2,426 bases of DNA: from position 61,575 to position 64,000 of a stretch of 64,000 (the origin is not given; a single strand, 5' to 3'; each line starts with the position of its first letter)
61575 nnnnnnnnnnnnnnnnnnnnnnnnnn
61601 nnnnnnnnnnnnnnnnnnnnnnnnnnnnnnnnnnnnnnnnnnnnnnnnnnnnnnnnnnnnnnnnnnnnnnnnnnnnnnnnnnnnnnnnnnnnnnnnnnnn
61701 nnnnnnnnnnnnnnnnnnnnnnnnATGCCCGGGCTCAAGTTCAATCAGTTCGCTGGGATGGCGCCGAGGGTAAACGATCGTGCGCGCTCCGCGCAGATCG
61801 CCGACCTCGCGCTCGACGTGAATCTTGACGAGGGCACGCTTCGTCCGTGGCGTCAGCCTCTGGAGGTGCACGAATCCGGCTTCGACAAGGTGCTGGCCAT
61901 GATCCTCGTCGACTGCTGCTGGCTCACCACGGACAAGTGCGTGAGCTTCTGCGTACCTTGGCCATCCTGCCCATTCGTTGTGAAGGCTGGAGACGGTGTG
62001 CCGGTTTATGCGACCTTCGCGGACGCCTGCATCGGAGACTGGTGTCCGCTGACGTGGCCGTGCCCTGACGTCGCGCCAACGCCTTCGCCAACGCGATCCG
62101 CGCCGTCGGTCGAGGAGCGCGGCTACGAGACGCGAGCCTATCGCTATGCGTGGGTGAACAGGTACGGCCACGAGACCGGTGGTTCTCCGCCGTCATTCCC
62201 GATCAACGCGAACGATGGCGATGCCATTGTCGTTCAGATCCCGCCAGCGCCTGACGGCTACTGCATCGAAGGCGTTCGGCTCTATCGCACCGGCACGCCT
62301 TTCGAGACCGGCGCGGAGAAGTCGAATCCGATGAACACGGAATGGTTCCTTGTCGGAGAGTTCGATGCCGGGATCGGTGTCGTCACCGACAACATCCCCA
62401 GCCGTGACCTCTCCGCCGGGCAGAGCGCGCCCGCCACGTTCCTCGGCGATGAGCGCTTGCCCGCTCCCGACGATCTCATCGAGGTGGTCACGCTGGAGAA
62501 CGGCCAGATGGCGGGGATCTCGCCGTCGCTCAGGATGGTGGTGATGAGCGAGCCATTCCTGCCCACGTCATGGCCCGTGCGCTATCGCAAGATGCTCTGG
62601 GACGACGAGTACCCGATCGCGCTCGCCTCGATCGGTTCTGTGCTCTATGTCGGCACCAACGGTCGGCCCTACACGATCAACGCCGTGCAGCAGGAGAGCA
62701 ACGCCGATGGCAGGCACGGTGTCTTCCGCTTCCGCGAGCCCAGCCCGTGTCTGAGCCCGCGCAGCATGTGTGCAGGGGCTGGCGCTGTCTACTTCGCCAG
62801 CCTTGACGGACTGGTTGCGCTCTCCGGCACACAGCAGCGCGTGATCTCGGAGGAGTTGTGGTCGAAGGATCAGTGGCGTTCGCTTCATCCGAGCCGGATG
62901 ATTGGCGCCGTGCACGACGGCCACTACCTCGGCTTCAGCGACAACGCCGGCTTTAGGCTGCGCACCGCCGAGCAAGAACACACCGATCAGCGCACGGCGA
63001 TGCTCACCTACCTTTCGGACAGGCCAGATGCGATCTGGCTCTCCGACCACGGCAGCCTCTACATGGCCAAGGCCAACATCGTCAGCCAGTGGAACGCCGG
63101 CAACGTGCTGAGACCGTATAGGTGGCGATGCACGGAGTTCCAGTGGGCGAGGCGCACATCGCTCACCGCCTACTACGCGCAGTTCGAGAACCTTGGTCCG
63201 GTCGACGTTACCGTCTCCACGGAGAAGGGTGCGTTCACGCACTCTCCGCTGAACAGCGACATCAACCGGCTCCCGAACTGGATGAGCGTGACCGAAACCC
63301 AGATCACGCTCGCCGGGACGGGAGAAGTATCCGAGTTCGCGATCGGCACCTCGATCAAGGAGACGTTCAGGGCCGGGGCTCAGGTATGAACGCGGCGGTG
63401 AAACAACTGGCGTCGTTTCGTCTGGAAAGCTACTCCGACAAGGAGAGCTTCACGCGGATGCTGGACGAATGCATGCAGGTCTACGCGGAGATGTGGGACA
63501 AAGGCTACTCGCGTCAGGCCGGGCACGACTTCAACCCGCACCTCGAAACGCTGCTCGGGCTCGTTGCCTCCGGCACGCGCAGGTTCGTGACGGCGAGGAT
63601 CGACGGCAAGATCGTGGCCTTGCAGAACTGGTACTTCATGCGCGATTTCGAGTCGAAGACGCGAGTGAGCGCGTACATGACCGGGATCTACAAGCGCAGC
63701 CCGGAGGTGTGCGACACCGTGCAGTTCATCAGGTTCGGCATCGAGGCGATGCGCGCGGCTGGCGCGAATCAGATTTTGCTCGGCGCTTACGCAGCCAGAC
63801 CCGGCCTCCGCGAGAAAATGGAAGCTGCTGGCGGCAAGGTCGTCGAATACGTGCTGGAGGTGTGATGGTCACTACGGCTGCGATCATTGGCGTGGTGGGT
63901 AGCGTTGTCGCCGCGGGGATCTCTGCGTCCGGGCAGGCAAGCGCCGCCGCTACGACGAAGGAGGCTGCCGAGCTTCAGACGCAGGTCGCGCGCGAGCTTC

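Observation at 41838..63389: Outer virion proteins are Cys-rich while ejected proteins and scaffold are almost Cys-free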

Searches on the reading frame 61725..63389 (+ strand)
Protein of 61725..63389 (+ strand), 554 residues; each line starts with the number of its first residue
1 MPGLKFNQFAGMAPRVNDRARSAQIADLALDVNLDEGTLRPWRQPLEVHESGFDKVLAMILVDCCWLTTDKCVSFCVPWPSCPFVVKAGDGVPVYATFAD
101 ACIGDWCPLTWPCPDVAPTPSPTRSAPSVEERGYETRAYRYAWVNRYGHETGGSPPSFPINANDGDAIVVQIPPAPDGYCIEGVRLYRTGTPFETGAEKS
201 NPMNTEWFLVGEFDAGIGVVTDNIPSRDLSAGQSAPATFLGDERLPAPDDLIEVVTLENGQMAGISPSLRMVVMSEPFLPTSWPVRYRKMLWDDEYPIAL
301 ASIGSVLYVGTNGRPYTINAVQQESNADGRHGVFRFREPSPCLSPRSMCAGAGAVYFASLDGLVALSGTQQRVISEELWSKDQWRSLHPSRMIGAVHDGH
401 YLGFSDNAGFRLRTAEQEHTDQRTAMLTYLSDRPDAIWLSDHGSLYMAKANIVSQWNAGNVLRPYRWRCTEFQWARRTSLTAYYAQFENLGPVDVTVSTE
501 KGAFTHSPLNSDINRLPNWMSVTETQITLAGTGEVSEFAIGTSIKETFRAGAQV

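Call 14: search_protein_families(library=pfam, max_evalue=0.01, proteins=[window:61725-63389:+])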
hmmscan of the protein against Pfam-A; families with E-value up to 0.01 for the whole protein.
window:61725-63389:+ (554 aa): 0 families

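Call 62: search_protein_families(library=phrogs, max_evalue=0.001, proteins=[window:61725-63389:+])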
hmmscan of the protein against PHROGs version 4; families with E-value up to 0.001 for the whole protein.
window:61725-63389:+ (554 aa): 2 families
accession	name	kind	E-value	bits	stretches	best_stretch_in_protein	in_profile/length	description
phrog_511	-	head and packaging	3.7e-80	271.4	1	1-546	319-857/862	internal virion protein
phrog_17680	-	unknown function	4.9e-19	69.9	1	1-309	1-304/356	-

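Call 86: search_solved_structures(query=window:61725-63389:+, max_evalue=0.01)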
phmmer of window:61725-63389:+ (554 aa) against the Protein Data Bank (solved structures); distinct sequences matched with E-value up to 0.01: 1.
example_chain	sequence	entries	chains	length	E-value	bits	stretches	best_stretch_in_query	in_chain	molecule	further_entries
8jov_A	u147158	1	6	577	5.9e-26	94.4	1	3-480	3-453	Virion-associated phage protein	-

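Call 91: search_dna_similar(query=window:61725-63389:+, collection=phages, mode=protein, max_rows=30, rows=spread)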
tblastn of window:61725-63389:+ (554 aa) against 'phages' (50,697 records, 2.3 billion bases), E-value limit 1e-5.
Records with a match: 362; places in all: 362; records where one place covers at least 80% of the query: 115.
Best place of each record, by identity: <60% 362.
By first word of the organism name: Vibrio 104; Stx2a-converting 77; Escherichia 73; Ralstonia 31; Stx2-converting 12; Burkholderia 10; Klebsiella 6; Shigella 6; Stx 6; Erwinia 5; and 14 more.
By host as written in the record: - 196; Escherichia coli K514 (EHEC) 7; Ralstonia pseudosolanacearum 6; Ralstonia pseudosolanacearum I-31 (MT043) 5; Ralstonia solanacearum 5; Burkholderia cenocepacia 4; Ralstonia pseudosolanacearum I-33 (MT061) 4; Ralstonia pseudosolanacearum I-15 (MT014) 4; and 92 more.
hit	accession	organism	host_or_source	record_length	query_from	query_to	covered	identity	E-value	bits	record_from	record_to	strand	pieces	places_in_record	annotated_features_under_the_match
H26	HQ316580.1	Vibrio phage douglas 12A4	Vibrio fischeri 12A4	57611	1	546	99%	24.4%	4e-22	107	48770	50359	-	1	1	hypothetical protein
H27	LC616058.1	Stx2a-converting phage Stx2_716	-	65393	1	546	99%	24.0%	1e-18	96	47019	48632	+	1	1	none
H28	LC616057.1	Stx2a-converting phage Stx2_579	-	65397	1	546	99%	24.0%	1e-18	96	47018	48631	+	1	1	none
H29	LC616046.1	Stx2a-converting phage Stx2_5122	-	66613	1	546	99%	24.0%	1e-18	96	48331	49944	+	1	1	none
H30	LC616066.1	Stx2a-converting phage Stx2_11106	-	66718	1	546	99%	24.0%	1e-18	96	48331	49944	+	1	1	none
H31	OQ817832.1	Achromobacter phage CF418P1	Achromobacter sp.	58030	9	544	97%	23.1%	7e-14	81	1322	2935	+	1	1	hypothetical protein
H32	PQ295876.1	Ralstonia phage YL1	Ralstonia pseudosolanacearum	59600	1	472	85%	25.7%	1e-22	108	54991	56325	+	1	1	hypothetical protein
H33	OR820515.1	Ralstonia phage AhaGv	Ralstonia solanacearum CQPS-1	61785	1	472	85%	25.6%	5e-23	110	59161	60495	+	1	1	hypothetical protein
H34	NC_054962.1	Ralstonia phage Claudette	Ralstonia pseudosolanacearum I-15 ...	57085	1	472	85%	25.5%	3e-23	110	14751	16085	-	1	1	internal virion protein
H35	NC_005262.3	Burkholderia phage Bcep22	-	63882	1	458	83%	25.5%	2e-26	120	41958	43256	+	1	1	internal virion protein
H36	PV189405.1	Escherichia phage vB_EcoP_phi349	Escherichia coli K514 (EHEC)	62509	135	546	74%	26.0%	2e-22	107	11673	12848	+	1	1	hypothetical protein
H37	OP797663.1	Escherichia phage 06-3462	Escherichia coli O157:H7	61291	135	546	74%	25.8%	2e-21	105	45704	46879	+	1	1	hypothetical protein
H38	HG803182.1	Escherichia phage P13363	Escherichia coli CB13363, serotype ...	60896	135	546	74%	25.8%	3e-21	104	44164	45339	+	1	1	record has no annotation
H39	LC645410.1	Stx2a-converting phage Stx2_PV11-77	-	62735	135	546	74%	25.5%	8e-22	106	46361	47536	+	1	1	none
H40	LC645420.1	Stx2a-converting phage Stx2_120517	-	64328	135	546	74%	25.5%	8e-22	106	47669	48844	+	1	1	none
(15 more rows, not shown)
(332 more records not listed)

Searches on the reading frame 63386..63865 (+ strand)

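Call 15: search_protein_families(library=pfam, max_evalue=0.01, proteins=[window:63386-63865:+])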
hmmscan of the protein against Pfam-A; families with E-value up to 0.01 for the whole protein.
window:63386-63865:+ (159 aa): 1 family
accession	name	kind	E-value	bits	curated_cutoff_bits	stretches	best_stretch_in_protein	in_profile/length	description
PF13480.13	Acetyltransf_6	-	0.00085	19.9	22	1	7-100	16-102/143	Acetyltransferase (GNAT) domain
